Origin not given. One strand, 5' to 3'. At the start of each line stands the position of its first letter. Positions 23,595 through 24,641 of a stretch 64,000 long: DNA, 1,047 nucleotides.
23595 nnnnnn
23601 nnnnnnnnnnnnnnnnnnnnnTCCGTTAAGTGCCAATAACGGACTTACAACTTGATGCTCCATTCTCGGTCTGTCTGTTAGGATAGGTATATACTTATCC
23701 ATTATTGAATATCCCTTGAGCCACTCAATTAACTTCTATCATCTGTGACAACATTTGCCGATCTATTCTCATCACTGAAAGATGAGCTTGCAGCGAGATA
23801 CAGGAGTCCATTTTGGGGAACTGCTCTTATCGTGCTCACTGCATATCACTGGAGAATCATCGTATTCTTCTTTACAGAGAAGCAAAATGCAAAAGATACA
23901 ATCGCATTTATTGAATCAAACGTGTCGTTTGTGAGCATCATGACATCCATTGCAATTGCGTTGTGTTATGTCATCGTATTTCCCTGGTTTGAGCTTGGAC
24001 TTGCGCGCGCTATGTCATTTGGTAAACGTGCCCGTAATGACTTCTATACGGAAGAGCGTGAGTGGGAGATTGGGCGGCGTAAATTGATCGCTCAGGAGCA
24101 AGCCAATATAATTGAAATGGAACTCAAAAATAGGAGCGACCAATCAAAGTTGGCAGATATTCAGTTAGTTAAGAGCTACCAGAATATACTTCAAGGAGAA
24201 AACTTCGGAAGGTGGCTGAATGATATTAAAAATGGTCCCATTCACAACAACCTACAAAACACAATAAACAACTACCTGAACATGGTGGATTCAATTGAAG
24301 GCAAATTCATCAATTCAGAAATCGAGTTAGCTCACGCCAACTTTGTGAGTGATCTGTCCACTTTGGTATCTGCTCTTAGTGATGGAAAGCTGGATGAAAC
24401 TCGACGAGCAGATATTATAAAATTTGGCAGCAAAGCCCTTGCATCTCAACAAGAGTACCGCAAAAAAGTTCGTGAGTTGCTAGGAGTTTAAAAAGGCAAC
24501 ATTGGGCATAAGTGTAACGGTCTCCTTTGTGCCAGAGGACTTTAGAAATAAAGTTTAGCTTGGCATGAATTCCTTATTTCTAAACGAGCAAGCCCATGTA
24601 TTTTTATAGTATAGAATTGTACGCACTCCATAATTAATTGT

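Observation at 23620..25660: Cassette-like mini-array: unknown genes separated by related short palindromes, with no integrase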

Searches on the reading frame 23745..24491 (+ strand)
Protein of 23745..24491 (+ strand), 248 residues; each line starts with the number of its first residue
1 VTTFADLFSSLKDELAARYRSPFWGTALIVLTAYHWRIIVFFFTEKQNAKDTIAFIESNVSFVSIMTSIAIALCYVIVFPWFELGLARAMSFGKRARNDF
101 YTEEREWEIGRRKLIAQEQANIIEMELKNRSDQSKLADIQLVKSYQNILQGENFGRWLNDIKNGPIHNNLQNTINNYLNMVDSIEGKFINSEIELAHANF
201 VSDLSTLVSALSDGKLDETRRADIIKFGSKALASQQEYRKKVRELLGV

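Call 6: search_protein_families(library=pfam, proteins=[window:23745-24491:+], max_evalue=1)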
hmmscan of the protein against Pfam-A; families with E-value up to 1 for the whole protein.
window:23745-24491:+ (248 aa): 0 families

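Call 7: search_protein_families(library=padloc, proteins=[window:23745-24491:+], max_evalue=1)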
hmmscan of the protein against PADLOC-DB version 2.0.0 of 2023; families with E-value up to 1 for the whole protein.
window:23745-24491:+ (248 aa): 0 families

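Call 8: search_protein_families(library=phrogs, proteins=[window:23745-24491:+], max_evalue=1)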
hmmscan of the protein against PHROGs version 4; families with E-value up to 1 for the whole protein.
window:23745-24491:+ (248 aa): 4 families
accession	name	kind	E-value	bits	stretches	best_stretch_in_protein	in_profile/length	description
phrog_4780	-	unknown function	1.2e-06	29.3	1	3-82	4-84/275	-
phrog_13369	-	unknown function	0.013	15.8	1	6-83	7-85/305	-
phrog_35327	-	unknown function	0.037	14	1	5-126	6-121/348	-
phrog_101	-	transcription regulation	0.27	11.9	1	206-245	122-161/203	CII-like transcriptional activator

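Call 9: search_protein_families(library=ncbifam, proteins=[window:23745-24491:+], max_evalue=1)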
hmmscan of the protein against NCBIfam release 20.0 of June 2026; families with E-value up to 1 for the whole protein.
window:23745-24491:+ (248 aa): 0 families

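Call 15: find_encoding_contigs(protein=window:23745-24491:+, flank=10000, max_places=10)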
Protein window:23745-24491:+ (248 aa): no gene with exactly this product is on record in the collection.

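Call 34: find_homologous_proteins(query=window:23745-24491:+)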
Query window:23745-24491:+ (248 aa): 42 proteins with E <= 0.001 among 391 candidates.
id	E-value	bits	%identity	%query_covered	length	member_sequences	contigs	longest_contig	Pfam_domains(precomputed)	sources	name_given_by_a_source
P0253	8.0e-121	420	78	100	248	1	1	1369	-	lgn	-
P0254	2.6e-115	402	76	100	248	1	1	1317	-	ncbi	-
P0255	6.5e-115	401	75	100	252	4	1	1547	-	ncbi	-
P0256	2.5e-114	399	74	100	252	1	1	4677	-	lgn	-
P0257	6.2e-114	398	74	100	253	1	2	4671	-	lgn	-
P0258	1.6e-113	396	75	100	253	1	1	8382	-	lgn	-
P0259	3.2e-113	395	100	74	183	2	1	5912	-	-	-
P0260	2.0e-110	386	73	100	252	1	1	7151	-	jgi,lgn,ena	-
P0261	1.9e-109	383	71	100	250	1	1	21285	-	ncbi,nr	ncbi:MAG: hypothetical protein PXX77_00300 [Gallionella sp.]|nr:hypothetical protein [Gallionella sp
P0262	2.5e-109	383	73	100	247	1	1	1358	-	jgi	jgi:hypothetical protein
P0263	3.4e-108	379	72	100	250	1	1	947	-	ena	-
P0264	4.8e-108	378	71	100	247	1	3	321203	-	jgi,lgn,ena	-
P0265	1.5e-107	377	72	100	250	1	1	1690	-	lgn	-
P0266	4.0e-107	375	70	100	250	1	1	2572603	-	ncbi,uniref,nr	ncbi:hypothetical protein FGKAn22_10470 [Ferrigenium kumadai]|uniref:Uncharacterized protein n=1 Tax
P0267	1.8e-105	370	69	100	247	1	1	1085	-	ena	-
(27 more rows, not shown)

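Call 36: find_encoding_contigs(protein=P0266, flank=8000, max_places=2)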
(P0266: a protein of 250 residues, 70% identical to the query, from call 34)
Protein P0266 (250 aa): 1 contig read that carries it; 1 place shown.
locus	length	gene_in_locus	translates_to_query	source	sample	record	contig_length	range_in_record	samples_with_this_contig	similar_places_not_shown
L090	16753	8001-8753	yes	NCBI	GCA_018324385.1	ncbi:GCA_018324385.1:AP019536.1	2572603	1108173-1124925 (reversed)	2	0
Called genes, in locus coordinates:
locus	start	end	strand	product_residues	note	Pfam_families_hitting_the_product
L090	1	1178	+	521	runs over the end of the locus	PF01590:GAF, PF13185:GAF_2, PF13492:GAF_3 (weak), PF00158:Sigma54_activat, PF14532:Sigma54_activ_2, PF07728:AAA_5, PF25601:AAA_lid_14, PF02954:HTH_8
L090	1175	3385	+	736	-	PF11563:Protoglobin, PF00989:PAS (weak), PF13188:PAS_8 (weak), PF08448:PAS_4, PF00990:GGDEF, PF00563:EAL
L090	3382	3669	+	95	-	PF19653:DUF6156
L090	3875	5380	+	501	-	PF04055:Radical_SAM, PF02579:Nitro_FeMo-Co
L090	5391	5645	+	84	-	PF00037:Fer4 (faint), PF13187:Fer4_9 (weak)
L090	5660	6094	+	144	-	PF03960:ArsC (weak)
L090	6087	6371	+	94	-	PF00111:Fer2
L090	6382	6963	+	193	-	PF04891:NifQ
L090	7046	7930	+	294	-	PF03747:ADP_ribosyl_GH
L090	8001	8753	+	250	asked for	-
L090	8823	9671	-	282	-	PF13145:Rotamase_2, PF13616:Rotamase_3, PF00639:Rotamase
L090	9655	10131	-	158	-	PF04319:NifZ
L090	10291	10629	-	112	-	PF03206:NifW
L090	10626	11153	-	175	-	-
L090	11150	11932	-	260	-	PF00132:Hexapep (weak)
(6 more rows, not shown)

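Call 37: find_encoding_contigs(protein=P0264, flank=8000, max_places=2)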
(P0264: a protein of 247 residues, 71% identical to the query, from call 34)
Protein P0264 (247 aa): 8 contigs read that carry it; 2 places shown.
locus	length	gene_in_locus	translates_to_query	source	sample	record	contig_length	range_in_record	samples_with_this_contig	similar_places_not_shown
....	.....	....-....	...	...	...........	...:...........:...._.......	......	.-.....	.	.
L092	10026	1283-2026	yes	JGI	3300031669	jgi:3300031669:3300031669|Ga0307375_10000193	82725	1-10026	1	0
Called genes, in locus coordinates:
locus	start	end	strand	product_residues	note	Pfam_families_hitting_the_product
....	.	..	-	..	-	?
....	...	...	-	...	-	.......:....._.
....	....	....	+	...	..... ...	-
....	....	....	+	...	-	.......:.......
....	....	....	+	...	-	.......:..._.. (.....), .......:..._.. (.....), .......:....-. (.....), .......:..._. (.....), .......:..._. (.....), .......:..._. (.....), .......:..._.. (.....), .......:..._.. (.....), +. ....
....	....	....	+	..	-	-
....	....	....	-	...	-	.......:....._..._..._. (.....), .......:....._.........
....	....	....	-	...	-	-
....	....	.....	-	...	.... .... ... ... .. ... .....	-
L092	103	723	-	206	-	PF03235:GmrSD_N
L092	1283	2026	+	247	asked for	-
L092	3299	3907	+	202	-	-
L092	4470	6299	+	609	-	PF13424:TPR_12 (faint), PF13432:TPR_16 (faint), PF21033:RMD1-3 (faint), PF00515:TPR_1 (faint), PF07719:TPR_2 (faint), PF13181:TPR_8 (faint), PF13428:TPR_14 (faint), PF13431:TPR_17 (faint), +4 more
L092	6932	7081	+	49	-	-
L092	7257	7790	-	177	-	-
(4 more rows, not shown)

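Call 38: find_encoding_contigs(protein=P0261, flank=8000, max_places=2)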
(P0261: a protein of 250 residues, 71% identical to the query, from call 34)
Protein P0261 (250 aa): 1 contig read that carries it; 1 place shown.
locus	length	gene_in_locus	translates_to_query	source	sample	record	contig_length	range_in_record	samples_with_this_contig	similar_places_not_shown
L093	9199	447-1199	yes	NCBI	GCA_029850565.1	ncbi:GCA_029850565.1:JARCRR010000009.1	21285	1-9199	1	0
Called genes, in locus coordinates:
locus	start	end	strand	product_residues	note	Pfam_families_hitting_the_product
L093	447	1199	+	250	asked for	-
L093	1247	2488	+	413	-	-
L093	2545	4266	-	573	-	PF00580:UvrD-helicase, PF13245:AAA_19, PF13604:AAA_30 (faint), PF00580:UvrD-helicase, PF13361:UvrD_C (faint)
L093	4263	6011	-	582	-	PF02463:SMC_N (weak), PF11398:DUF2813 (faint), PF13175:AAA_15, PF13476:AAA_23, PF13304:AAA_21, PF13175:AAA_15, PF20469:OLD-like_TOPRIM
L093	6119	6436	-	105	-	PF13560:HTH_31, PF12844:HTH_19, PF01381:HTH_3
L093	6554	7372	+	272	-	-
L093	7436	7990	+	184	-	PF13505:OMP_b-brl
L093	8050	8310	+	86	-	-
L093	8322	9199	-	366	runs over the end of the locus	PF12835:Integrase_1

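Call 60: find_encoding_contigs(protein=P0258, flank=6000, max_places=3)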
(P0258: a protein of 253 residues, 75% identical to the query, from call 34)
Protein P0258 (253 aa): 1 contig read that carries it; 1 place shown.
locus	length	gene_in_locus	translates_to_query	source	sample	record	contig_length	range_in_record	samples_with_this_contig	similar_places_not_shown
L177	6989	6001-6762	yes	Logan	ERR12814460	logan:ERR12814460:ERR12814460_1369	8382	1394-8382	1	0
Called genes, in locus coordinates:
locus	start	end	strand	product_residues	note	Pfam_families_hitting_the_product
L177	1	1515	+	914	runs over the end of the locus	PF02702:KdpD, PF00582:Usp (weak), PF13493:DUF4118, PF13492:GAF_3, PF00512:HisKA, PF02518:HATPase_c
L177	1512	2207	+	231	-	PF00072:Response_reg, PF00486:Trans_reg_C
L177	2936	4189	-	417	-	PF00072:Response_reg, PF00563:EAL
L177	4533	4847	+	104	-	-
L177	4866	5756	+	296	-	-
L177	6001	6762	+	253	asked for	-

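Call 75: predict_structure(alignment_id=A5)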
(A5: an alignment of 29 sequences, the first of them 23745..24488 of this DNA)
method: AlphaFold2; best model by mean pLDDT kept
length: 248 residues; sequences in the alignment: 29
mean_pLDDT: 86.2   pTM: 0.52
mean pLDDT of the five models: 86.2, 83.4, 82.5, 82.2, 79.0
residues with pLDDT >= 90: 103; 70-90: 131; 50-70: 12; < 50: 2
segments of 3 or more residues with pLDDT < 50: none
pLDDT, mean of each block of 10 residues (from residue 1): 63 70 79 85 79 85 88 87 87 88 94 95 94 92 90 81 79 91 88 95 93 76 90 93 92
secondary structure, 60 per line:
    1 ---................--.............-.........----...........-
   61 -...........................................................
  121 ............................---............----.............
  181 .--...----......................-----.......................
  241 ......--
elements in order: H4-19 H22-34 H36-44 H49-59 H62-148 H152-163 H168-181 H191-212 H218-246

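Call 82: fold_search(model_id=the predicted structure, library=pdb)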
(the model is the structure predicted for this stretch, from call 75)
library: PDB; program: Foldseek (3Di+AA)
matches with E <= 10: 190; with E <= 0.001: 0
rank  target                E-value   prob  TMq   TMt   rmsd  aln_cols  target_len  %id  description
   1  6iui_B                5.1e-01  0.66  0.23  0.42   8.0       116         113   11  Crystal structure of GIT1 PBD domain in complex with Paxillin LD4 motif (released 2019-03-06)
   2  6iuh_A                5.4e-01  0.69  0.23  0.41   8.1       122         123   12  Crystal structure of GIT1 PBD domain in complex with Liprin-alpha2 (released 2019-02-20)
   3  6iuh_B                5.6e-01  0.60  0.22  0.39   8.1       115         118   11  Crystal structure of GIT1 PBD domain in complex with Liprin-alpha2 (released 2019-02-20)
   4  3gm1_A                7.9e-01  0.57  0.24  0.37   7.7       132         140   14  Crystal Structure of the Focal Adhesion Targeting (FAT) Domain of Pyk2 in Complex with Paxillin LD4 Motif-Derived Pept (released 2009-05-05)
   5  6iui_A                1.0e+00  0.47  0.23  0.41   7.9       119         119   13  Crystal structure of GIT1 PBD domain in complex with Paxillin LD4 motif (released 2019-03-06)
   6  6jmu_A                1.0e+00  0.41  0.21  0.37   8.0       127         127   12  Crystal structure of GIT1/Paxillin complex (released 2020-05-20)
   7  1or3                  1.1e+00  0.57  0.25  0.41   7.4       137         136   11  APOLIPOPROTEIN E3 (APOE3), TRIGONAL TRUNCATION MUTANT 165 (released 2000-05-24)
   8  2lk4_MODEL_1_A        1.1e+00  0.41  0.22  0.35   7.2       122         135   13  Structural and mechanistic insights into the interaction between PAT Pyk2 and Paxillin LD motif (released 2012-10-10)
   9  3u3f_B                1.2e+00  0.41  0.24  0.38   7.8       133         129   15  Structural basis for the interaction of Pyk2 PAT domain with paxillin LD motifs (released 2012-10-24)
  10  4llc_A                1.2e+00  0.63  0.27  0.45   5.6       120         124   13  The crystal structure of R60E mutant of the histidine kinase (KinB) sensor domain from Pseudomonas aeruginosa PA01 (released 2013-08-07)
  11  6db1_B                1.3e+00  0.60  0.28  0.44   5.5       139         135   10  2.0 Angstrom Resolution Crystal Structure of N-Terminal Ligand-Binding Domain of Putative Methyl-Accepting Chemotaxis  (released 2018-05-16)
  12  3gm1_B                1.4e+00  0.21  0.19  0.30  10.6       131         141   14  Crystal Structure of the Focal Adhesion Targeting (FAT) Domain of Pyk2 in Complex with Paxillin LD4 Motif-Derived Pept (released 2009-05-05)
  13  2kvp_MODEL_1_A        1.6e+00  0.35  0.24  0.32   6.4       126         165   15  Solution Structure of the R10 Domain of Talin (released 2010-05-05)
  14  2b0h_MODEL_1_A        1.6e+00  0.23  0.22  0.32   6.6       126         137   12  Solution structure of VBS3 fragment of talin (released 2006-01-17)
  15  7t03_MODEL_1_A        1.7e+00  0.41  0.25  0.45   5.5       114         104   19  NMR structure of a designed cold unfolding four helix bundle (released 2022-03-02)
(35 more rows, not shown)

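Call 84: find_related_loci(query=A5, collection=viral_contigs, flank=5000)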
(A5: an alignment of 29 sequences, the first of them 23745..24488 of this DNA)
Query A5 (248 aa) in viral_contigs; peptide patterns used: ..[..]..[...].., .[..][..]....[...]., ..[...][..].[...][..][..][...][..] (x = any residue, [..] = any of these).
59 stretches matched a pattern, but none encodes a relative of the query by tblastn (E <= 1e-3).

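Call 90: search_dna_similar(query=window:23745-24488:+, collection=phages, mode=protein, max_evalue=0.001, max_rows=15)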
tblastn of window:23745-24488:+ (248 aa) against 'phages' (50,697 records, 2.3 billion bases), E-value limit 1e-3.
No match.

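Call 92: search_dna_similar(query=window:23745-24488:+, collection=plasmids, mode=protein, max_evalue=0.001, max_rows=15)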
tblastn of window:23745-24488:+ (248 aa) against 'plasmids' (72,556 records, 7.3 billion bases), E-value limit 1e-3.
No match.

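Call 93: search_protein_families(library=padloc, proteins=[L093:1247-2488:+], max_evalue=0.00001)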
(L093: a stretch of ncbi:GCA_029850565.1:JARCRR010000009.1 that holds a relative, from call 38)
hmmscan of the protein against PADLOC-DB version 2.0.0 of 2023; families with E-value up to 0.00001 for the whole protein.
L093:1247-2488:+ (413 aa): 0 families
